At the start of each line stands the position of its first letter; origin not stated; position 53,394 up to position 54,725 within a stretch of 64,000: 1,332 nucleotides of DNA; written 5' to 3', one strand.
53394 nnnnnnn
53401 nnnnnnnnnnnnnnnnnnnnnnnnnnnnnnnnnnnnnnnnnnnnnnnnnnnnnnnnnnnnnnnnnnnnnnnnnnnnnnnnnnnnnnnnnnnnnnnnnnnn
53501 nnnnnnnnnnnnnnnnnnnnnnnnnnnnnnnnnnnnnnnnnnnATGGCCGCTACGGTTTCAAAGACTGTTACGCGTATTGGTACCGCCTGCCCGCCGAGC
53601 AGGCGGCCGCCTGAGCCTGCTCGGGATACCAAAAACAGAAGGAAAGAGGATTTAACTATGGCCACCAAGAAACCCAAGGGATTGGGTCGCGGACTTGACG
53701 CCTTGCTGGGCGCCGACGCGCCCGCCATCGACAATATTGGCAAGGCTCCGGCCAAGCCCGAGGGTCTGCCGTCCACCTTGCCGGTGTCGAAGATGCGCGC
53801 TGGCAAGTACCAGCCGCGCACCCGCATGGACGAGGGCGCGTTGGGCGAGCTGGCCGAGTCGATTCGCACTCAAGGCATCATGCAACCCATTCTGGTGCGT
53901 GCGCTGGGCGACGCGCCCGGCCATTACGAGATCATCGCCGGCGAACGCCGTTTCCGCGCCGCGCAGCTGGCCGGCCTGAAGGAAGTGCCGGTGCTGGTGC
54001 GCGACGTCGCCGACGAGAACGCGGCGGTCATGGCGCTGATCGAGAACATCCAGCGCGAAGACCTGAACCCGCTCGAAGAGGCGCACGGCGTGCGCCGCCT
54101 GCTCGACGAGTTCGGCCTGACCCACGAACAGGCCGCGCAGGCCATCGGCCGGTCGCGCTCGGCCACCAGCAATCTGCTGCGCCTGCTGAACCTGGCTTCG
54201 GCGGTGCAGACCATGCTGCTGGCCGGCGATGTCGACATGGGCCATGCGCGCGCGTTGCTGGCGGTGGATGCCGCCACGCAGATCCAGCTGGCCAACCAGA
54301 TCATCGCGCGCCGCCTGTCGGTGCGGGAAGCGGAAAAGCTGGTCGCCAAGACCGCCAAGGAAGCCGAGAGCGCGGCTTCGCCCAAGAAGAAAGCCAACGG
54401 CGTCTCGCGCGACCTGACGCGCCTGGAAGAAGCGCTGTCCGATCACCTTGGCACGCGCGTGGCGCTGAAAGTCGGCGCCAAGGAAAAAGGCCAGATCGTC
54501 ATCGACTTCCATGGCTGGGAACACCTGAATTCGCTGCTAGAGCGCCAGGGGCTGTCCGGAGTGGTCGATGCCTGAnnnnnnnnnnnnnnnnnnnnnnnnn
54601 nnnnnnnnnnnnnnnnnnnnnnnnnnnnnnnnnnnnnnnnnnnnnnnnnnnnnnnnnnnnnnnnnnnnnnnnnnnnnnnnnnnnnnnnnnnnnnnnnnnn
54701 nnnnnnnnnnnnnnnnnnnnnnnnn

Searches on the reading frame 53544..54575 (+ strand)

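Call 56: search_protein_families(library=pfam, proteins=[window:53544-54575:+], max_evalue=0.01)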
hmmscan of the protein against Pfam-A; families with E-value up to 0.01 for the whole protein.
window:53544-54575:+ (343 aa): 5 families
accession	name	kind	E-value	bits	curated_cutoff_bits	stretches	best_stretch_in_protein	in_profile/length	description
PF02195.25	ParB_N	-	4.2e-35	120.1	26.3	1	78-170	5-95/95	ParB N-terminal domain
PF17762.8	HTH_ParB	-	1.4e-33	115.5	22.6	1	172-270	1-100/102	ParB HTH domain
PF23552.2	ParB_C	-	1.4e-14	53.6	23.8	1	288-334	2-48/50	ParB dimerisation domain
PF13384.12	HTH_23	-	0.0082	16.4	24.6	0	180-214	8-40/50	Homeodomain-like domain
PF20432.4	Xre-like-HTH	-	0.0084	16.8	25.8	0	183-207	15-39/63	Antitoxin Xre-like helix-turn-helix domain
